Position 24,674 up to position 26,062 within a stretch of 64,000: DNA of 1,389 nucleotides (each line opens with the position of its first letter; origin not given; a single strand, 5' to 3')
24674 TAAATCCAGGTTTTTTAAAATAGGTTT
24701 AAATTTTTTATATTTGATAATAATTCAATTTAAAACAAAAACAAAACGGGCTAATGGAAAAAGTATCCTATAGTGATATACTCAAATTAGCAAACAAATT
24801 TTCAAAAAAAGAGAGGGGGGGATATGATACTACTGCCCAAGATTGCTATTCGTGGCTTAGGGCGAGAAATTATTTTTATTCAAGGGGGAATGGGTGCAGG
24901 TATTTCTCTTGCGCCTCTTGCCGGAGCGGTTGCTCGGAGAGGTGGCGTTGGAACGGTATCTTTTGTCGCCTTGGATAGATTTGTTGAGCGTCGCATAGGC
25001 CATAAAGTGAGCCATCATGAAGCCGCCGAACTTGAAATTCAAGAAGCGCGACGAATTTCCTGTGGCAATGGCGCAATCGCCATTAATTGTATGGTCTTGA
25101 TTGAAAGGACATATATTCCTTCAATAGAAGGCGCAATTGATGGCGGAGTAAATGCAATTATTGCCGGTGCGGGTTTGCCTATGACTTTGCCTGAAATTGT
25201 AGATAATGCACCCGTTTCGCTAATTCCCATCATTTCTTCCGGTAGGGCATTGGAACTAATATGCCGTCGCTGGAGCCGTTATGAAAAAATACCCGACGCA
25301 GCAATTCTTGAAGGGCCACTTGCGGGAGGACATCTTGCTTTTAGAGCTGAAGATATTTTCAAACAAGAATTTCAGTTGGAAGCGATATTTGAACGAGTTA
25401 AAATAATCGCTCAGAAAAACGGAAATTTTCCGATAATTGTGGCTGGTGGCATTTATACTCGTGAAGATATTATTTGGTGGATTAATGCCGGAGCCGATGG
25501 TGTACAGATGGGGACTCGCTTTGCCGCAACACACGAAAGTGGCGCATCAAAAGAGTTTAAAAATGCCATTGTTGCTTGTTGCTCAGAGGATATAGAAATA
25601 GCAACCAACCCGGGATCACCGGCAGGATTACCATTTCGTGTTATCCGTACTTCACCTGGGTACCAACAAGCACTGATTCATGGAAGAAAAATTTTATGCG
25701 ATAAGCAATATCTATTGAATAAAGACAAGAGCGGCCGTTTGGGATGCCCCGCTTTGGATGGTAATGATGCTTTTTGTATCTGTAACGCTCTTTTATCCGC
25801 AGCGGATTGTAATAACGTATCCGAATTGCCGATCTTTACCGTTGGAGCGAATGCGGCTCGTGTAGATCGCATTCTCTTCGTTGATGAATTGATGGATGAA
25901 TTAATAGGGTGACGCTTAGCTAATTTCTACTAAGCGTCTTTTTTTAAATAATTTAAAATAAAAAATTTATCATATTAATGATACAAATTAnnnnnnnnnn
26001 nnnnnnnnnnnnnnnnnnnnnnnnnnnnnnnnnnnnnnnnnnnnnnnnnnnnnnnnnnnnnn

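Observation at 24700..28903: High-GC NMO flavoenzyme + cysteine-synthase-like PLP enzyme beside a CofE-like ligase and PanD: candidate small-molecule biosynthetic cluster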

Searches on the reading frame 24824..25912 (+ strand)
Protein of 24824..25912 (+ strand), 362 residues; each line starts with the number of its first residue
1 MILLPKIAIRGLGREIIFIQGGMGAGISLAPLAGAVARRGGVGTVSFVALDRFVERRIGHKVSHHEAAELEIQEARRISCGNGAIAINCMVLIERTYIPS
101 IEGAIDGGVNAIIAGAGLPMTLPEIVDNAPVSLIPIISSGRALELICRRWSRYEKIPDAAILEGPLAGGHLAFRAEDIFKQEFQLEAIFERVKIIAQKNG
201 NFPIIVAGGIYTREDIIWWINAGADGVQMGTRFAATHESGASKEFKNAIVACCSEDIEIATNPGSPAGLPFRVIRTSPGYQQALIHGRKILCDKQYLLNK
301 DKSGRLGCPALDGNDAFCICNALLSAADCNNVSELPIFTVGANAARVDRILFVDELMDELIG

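Call 4: search_protein_families(library=pfam, proteins=[window:24824-25912:+], max_evalue=0.01)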
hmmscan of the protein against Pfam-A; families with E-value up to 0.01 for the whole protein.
window:24824-25912:+ (362 aa): 4 families
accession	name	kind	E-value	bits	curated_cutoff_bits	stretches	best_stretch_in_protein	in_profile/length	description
PF03060.21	NMO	-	2.1e-33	116.6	28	1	16-361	12-329/331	Nitronate monooxygenase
PF00478.31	IMPDH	-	6.1e-07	29.2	25.6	1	184-246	192-252/345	IMP dehydrogenase / GMP reductase domain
PF01180.27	DHO_dh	-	0.00028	20.6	27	1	194-234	233-273/291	Dihydroorotate dehydrogenase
PF00977.27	His_biosynth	-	0.0052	16.7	23.6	1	191-237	64-109/228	Histidine biosynthesis protein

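Call 5: search_protein_families(library=ncbifam, proteins=[window:24824-25912:+], max_evalue=0.01)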
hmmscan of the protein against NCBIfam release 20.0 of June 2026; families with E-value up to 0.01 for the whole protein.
window:24824-25912:+ (362 aa): 12 families
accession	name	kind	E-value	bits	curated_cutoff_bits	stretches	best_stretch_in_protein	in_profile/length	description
TIGR03151.1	enACPred_II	equivalog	3.6e-16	59.3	453.1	1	18-276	14-233/307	enoyl-[acyl-carrier-protein] reductase FabK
NF005574.0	PRK07259.1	equivalog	1.9e-05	23.7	269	1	198-235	234-271/304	dihydroorotate dehydrogenase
TIGR01302.1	IMP_dehydrog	equivalog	4.9e-05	22.4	481.5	1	184-247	312-373/450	IMP dehydrogenase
NF005311.0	PRK06843.1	equivalog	5.4e-05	22.3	779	1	196-242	251-297/404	inosine 5-monophosphate dehydrogenase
NF003198.0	PRK04169.1-2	subfamily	7.3e-05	22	247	1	192-244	189-237/249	geranylgeranylglyceryl/heptaprenylglyceryl phosphate synthase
TIGR01037.2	pyrD_sub1_fam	subfamily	0.00015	20.9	270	1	198-250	231-281/300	dihydroorotate dehydrogenase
NF003652.0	PRK05286.2-5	equivalog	0.00026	20.3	267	1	191-233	282-325/353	quinone-dependent dihydroorotate dehydrogenase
NF003651.0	PRK05286.2-4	equivalog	0.0011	17.6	448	1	194-231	302-339/377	quinone-dependent dihydroorotate dehydrogenase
TIGR01306.1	GMP_reduct_2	equivalog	0.0037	16.8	465.65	1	196-240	193-237/321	GMP reductase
TIGR00735.1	hisF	equivalog_domain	0.005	16.2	294.55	1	186-234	60-107/254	imidazole glycerol phosphate synthase subunit HisF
NF009621.0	PRK13125.1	equivalog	0.0055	16.1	234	1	191-240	175-224/244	tryptophan synthase subunit alpha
NF003966.0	PRK05458.1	equivalog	0.0065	15.8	344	1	197-242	198-243/327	GMP reductase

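Call 6: search_solved_structures(query=window:24824-25912:+, max_evalue=0.001, show_alignments=1)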
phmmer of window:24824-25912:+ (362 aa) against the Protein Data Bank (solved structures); distinct sequences matched with E-value up to 0.001: 24.
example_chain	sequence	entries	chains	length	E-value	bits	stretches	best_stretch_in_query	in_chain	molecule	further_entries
9lt5_A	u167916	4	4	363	2.3e-58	201.1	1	18-360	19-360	2-nitropropane dioxygenase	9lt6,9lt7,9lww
9jsy_A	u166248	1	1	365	2.3e-58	201.1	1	18-360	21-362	2-nitropropane dioxygenase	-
9k7h_A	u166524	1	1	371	2.5e-58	201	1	18-360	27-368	2-nitropropane dioxygenase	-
7e1q_A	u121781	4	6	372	2.5e-58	201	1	18-360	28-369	2-nitropropane dioxygenase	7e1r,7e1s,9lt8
9pl0_A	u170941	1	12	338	2.3e-10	43.3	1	16-278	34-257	Enoyl-[acyl-carrier-protein] reductase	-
7l00_A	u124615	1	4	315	1e-08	37.8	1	18-276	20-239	Enoyl-Acyl Carrier Protein Reductase FabK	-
2z6i_A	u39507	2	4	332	1.5e-08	37.2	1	19-259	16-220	Trans-2-enoyl-ACP reductase II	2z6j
5gvh_A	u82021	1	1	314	4.1e-08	35.9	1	101-277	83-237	Enoyl-[acyl-carrier-protein] reductase [FMN]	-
3bo9_A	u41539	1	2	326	5.6e-08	35.4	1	101-277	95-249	Putative nitroalkan dioxygenase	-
5gvj_A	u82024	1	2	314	1.2e-07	34.3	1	101-277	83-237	Enoyl-[acyl-carrier-protein] reductase [FMN]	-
3bw4_A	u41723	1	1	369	1.7e-07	33.8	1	158-250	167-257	2-nitropropane dioxygenase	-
3bw2_A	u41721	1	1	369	1.7e-07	33.8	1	158-250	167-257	2-nitropropane dioxygenase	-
3bw3_A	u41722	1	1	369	1e-06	31.3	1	198-250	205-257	2-nitropropane dioxygenase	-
4iql_A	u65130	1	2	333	1.2e-06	31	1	200-275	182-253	Enoyl-(Acyl-carrier-protein) reductase II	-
4q4k_A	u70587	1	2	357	2e-06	30.3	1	158-274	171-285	Nitronate Monooxygenase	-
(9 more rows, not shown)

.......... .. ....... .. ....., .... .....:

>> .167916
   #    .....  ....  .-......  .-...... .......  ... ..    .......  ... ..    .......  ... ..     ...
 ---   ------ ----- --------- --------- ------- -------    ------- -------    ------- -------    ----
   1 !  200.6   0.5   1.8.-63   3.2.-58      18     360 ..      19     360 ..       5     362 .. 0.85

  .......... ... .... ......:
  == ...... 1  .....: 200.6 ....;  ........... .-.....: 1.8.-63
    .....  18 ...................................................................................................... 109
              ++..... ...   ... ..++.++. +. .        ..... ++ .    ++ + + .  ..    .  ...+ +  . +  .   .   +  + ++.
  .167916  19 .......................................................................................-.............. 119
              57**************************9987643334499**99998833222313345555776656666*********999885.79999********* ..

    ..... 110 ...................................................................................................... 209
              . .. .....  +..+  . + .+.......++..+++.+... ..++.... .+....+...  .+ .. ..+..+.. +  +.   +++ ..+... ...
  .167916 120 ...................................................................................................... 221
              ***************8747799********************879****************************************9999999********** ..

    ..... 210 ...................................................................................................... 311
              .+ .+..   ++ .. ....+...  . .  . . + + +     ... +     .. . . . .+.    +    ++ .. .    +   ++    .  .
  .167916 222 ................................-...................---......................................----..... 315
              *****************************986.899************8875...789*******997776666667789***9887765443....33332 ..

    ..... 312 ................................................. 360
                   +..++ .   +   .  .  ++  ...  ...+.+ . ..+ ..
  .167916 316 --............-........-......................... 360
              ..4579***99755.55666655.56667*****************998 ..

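Call 11: find_homologous_proteins(query=window:24824-25912:+, max_evalue=1e-10)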
Query window:24824-25912:+ (362 aa): 2825 proteins with E <= 1e-10 among 8000 candidates; the best 120 are listed.
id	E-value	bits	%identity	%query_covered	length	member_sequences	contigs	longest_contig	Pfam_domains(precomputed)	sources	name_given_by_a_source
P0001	1.0e-216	737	91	100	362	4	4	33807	PF00478.32,PF03060.22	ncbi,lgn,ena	-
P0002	7.0e-210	714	88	100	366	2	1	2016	PF00478.32,PF03060.22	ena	-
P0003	3.4e-186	637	78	100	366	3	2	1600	PF03060.22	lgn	-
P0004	7.3e-184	629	75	100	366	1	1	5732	PF00478.32,PF03060.22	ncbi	-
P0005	2.4e-182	624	78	100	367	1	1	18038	PF00478.32,PF03060.22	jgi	jgi:nitronate monooxygenase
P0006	3.9e-182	623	77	100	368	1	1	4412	PF00478.32,PF03060.22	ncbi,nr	ncbi:MAG: nitronate monooxygenase [bacterium]|nr:nitronate monooxygenase [bacterium]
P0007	4.2e-181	620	76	100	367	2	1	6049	PF00478.32,PF03060.22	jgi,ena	-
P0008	4.5e-181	620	77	100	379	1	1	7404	PF00478.32,PF03060.22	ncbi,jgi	jgi:nitronate monooxygenase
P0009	1.6e-180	618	77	100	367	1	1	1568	PF00478.32,PF03060.22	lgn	-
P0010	2.4e-178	611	76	99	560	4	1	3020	PF00478.32,PF03060.22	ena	-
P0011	9.4e-178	609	75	100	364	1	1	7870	PF00478.32,PF03060.22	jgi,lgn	jgi:nitronate monooxygenase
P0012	1.5e-177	608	76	100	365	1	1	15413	PF00478.32,PF03060.22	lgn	-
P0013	3.1e-177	607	75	99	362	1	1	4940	PF00478.32,PF03060.22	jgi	jgi:nitronate monooxygenase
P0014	3.5e-177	607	75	100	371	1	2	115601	PF00478.32,PF03060.22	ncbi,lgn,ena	-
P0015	4.6e-177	606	75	100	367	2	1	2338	PF00478.32,PF03060.22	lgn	-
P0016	1.1e-176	605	75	100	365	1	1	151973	PF00478.32,PF03060.22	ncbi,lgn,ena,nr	ncbi:MAG: 2-nitropropane dioxygenase [Parcubacteria group bacterium Gr01-1014_20]|nr:MAG: 2-nitropro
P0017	8.6e-176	602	75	100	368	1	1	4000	PF00478.32,PF03060.22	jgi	jgi:nitronate monooxygenase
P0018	2.3e-175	601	74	100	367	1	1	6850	PF00478.32,PF03060.22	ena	-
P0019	9.5e-175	599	75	99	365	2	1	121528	PF00478.32,PF03060.22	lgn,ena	-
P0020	9.8e-175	599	74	100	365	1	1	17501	PF00478.32,PF03060.22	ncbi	-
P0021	1.8e-174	598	75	100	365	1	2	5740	PF00478.32,PF03060.22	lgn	-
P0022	1.4e-172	592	74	100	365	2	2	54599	PF03060.22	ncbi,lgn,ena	ncbi:MAG: nitronate monooxygenase [Patescibacteria group bacterium]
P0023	6.1e-172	590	75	99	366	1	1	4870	PF00478.32,PF03060.22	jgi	jgi:nitronate monooxygenase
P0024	3.2e-171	587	74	100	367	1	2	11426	PF00478.32,PF03060.22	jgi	jgi:nitronate monooxygenase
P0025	8.5e-171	586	74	100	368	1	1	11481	PF00478.32,PF03060.22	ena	-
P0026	1.1e-170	585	72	100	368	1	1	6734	PF00478.32,PF03060.22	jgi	jgi:nitronate monooxygenase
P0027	8.4e-169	579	73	100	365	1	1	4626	PF00478.32,PF03060.22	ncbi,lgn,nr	ncbi:MAG: nitronate monooxygenase [Candidatus Komeilibacteria bacterium]|nr:nitronate monooxygenase 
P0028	8.0e-168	576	72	100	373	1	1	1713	PF00478.32,PF03060.22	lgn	-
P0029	2.4e-167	575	73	100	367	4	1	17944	PF00478.32,PF03060.22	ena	-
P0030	2.1e-166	571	72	100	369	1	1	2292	PF00478.32,PF03060.22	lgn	-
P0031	4.2e-166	570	72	100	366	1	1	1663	PF00478.32,PF03060.22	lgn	-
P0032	1.1e-161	556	70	100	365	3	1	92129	PF00478.32,PF03060.22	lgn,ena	-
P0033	2.3e-158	545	70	99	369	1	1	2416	PF03060.22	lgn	-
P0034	2.8e-154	532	68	100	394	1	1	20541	PF03060.22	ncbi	-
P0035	3.6e-154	531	67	100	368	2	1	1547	PF00478.32,PF03060.22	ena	-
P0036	6.0e-152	524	66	100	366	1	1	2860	PF03060.22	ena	-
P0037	1.3e-147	510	67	99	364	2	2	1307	PF03060.22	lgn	-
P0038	2.3e-146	505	64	100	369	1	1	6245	PF00478.32,PF03060.22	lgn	-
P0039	1.4e-145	503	67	96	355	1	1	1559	PF00478.32,PF03060.22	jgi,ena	-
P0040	2.0e-142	493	65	100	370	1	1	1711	PF03060.22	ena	-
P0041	3.8e-140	485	64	100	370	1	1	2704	PF03060.22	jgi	jgi:nitronate monooxygenase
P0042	6.4e-137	474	63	96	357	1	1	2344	PF03060.22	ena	-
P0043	1.7e-136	473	71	83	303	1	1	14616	PF00478.32,PF03060.22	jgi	jgi:nitronate monooxygenase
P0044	2.1e-136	473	67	89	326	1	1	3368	PF03060.22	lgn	-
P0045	2.9e-132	459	62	99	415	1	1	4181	PF03060.22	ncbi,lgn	-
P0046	4.5e-131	455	68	84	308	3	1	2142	PF03060.22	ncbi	-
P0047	4.6e-128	445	58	100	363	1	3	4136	PF03060.22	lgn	-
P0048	8.6e-128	444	60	100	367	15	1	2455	PF00478.32,PF03060.22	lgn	-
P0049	1.4e-127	444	75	72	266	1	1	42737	PF00478.32,PF03060.22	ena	-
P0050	2.2e-127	443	59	100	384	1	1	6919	PF03060.22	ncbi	-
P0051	2.5e-127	443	60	100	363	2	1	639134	PF03060.22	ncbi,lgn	-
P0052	4.9e-127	442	58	100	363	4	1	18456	PF03060.22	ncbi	-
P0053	6.8e-127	441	60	100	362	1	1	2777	PF03060.22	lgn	-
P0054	1.5e-125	437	60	100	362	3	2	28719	PF03060.22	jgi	jgi:nitronate monooxygenase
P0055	2.5e-125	436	59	100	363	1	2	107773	PF03060.22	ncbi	-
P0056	2.7e-124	433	58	100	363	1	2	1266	PF00478.32,PF03060.22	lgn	-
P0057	6.2e-124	432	58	100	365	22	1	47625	PF03060.22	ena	-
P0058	8.6e-124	431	58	100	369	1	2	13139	PF03060.22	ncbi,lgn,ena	-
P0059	8.6e-124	431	59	100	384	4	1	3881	PF03060.22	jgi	jgi:nitronate monooxygenase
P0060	8.6e-124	431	59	100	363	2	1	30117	PF00478.32,PF03060.22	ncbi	-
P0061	1.1e-123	431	59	100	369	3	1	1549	PF03060.22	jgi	jgi:nitronate monooxygenase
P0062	5.3e-123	429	57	100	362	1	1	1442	PF00478.32,PF03060.22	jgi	jgi:nitronate monooxygenase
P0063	8.7e-123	428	58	100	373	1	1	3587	PF03060.22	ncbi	-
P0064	1.0e-122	428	58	100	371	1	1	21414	PF03060.22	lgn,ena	-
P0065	6.1e-122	425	58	99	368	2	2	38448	PF03060.22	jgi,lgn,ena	-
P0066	1.3e-121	424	78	69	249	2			PF00478.32,PF03060.22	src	-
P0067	2.2e-121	423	58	100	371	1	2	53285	PF03060.22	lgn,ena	-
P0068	2.3e-121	423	57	100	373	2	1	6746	PF03060.22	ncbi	-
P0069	4.2e-121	422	56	100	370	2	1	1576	PF03060.22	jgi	jgi:nitronate monooxygenase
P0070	1.0e-120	421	56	100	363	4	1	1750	PF00478.32,PF03060.22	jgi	jgi:nitronate monooxygenase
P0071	2.7e-120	420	57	100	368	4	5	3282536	PF03060.22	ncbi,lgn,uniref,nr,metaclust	ncbi:NAD(P)H-dependent flavin oxidoreductase [Desulfobacca acetoxidans]|uniref:2-nitropropane dioxyg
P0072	2.9e-119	416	75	70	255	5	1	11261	PF00478.32,PF03060.22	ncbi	ncbi:MAG: nitronate monooxygenase, partial [Minisyncoccia bacterium]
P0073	3.9e-119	416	56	100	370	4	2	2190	PF00478.32,PF03060.22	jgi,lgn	jgi:nitronate monooxygenase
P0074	8.7e-119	415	58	100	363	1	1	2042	PF00478.32,PF03060.22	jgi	jgi:nitronate monooxygenase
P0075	1.4e-118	414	56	100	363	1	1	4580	PF03060.22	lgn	-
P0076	2.4e-118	413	57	100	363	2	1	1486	PF00478.32,PF03060.22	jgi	jgi:nitronate monooxygenase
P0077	2.6e-118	413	56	100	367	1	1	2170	PF03060.22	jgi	jgi:nitronate monooxygenase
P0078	3.2e-118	413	55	100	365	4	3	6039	PF00478.32,PF03060.22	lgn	-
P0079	7.6e-118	412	58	96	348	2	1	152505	PF03060.22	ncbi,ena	-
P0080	1.4e-117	411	57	100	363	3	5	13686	PF03060.22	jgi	jgi:nitronate monooxygenase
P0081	2.8e-117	410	55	100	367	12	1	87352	PF03060.22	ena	-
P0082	3.2e-117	410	54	99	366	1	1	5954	PF03060.22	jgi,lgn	jgi:nitronate monooxygenase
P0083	1.0e-116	408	56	100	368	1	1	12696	PF03060.22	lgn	-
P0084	1.1e-116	408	57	100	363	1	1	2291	PF03060.22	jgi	jgi:nitronate monooxygenase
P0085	1.4e-116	407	57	100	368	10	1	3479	PF03060.22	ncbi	-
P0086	1.9e-116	407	57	100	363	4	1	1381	PF03060.22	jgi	jgi:nitronate monooxygenase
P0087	2.6e-116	407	57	95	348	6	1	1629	PF00478.32,PF03060.22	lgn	-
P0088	3.5e-116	406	57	95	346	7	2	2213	PF03060.22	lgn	-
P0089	3.5e-116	406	55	99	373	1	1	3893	PF03060.22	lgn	-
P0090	5.7e-116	406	68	72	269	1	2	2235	PF03060.22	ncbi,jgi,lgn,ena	-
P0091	1.7e-115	404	53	100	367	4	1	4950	PF03060.22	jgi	jgi:nitronate monooxygenase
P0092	1.8e-115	404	53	100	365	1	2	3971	PF03060.22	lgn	-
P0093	8.9e-115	402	54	100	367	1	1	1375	PF03060.22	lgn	-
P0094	9.2e-115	402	56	97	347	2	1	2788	PF03060.22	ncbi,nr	ncbi:MAG: 2-nitropropane dioxygenase, partial [Candidatus Berkelbacteria bacterium]|nr:2-nitropropan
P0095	1.1e-114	401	58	94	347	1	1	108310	PF03060.22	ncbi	-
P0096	1.2e-114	401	56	100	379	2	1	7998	PF03060.22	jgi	jgi:nitronate monooxygenase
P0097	3.1e-114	400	54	100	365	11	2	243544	PF00478.32,PF03060.22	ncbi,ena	-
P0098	1.0e-113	398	54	98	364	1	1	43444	PF03060.22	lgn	-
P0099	1.1e-113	398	57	94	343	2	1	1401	PF03060.22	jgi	jgi:nitronate monooxygenase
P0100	2.3e-113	397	57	94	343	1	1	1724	PF03060.22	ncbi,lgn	-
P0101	2.8e-113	397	54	99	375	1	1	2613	PF00478.32,PF03060.22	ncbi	-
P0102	8.3e-113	395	54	99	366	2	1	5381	PF00478.32,PF03060.22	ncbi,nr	ncbi:MAG: nitronate monooxygenase [Nitrospirales bacterium]|nr:nitronate monooxygenase [Nitrospirale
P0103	1.0e-112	395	55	100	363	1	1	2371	PF03060.22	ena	-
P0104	2.6e-112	393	53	99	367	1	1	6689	PF00478.32,PF03060.22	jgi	-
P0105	3.4e-112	393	55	99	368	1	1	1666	PF00478.32,PF03060.22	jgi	jgi:nitronate monooxygenase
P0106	3.7e-112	393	54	100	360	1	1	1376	PF03060.22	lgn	-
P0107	4.3e-112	393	55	96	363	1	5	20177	PF03060.22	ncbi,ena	-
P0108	4.4e-112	393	53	99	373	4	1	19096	PF00478.32,PF03060.22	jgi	-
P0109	5.9e-112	392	54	98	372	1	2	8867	PF01070.25,PF00478.32,PF03060.22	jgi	jgi:nitronate monooxygenase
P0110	6.0e-112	392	52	99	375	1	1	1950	PF00478.32,PF03060.22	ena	-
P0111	1.2e-111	391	52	99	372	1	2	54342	PF00478.32,PF03060.22,PF00977.28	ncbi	-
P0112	1.5e-111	391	53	99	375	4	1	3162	PF00478.32,PF03060.22,PF01180.28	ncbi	-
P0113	1.8e-111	391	53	99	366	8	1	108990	PF00478.32,PF03060.22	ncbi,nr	ncbi:MAG TPA: nitronate monooxygenase [Dissulfurispiraceae bacterium]|nr:nitronate monooxygenase [Di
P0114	2.8e-111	390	53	99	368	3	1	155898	PF01070.25,PF00478.32,PF03060.22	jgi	jgi:nitronate monooxygenase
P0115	3.6e-111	390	53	99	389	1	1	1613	PF00478.32,PF03060.22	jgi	jgi:nitronate monooxygenase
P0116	3.6e-111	390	53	99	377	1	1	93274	PF00478.32,PF03060.22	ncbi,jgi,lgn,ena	-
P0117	4.3e-111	389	53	99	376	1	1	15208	PF00478.32,PF03060.22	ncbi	-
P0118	4.6e-111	389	54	99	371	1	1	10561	PF00478.32,PF03060.22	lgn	-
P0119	4.6e-111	389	53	99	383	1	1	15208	PF00478.32,PF03060.22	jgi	jgi:nitronate monooxygenase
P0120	5.4e-111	389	54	99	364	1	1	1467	PF00478.32,PF03060.22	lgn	-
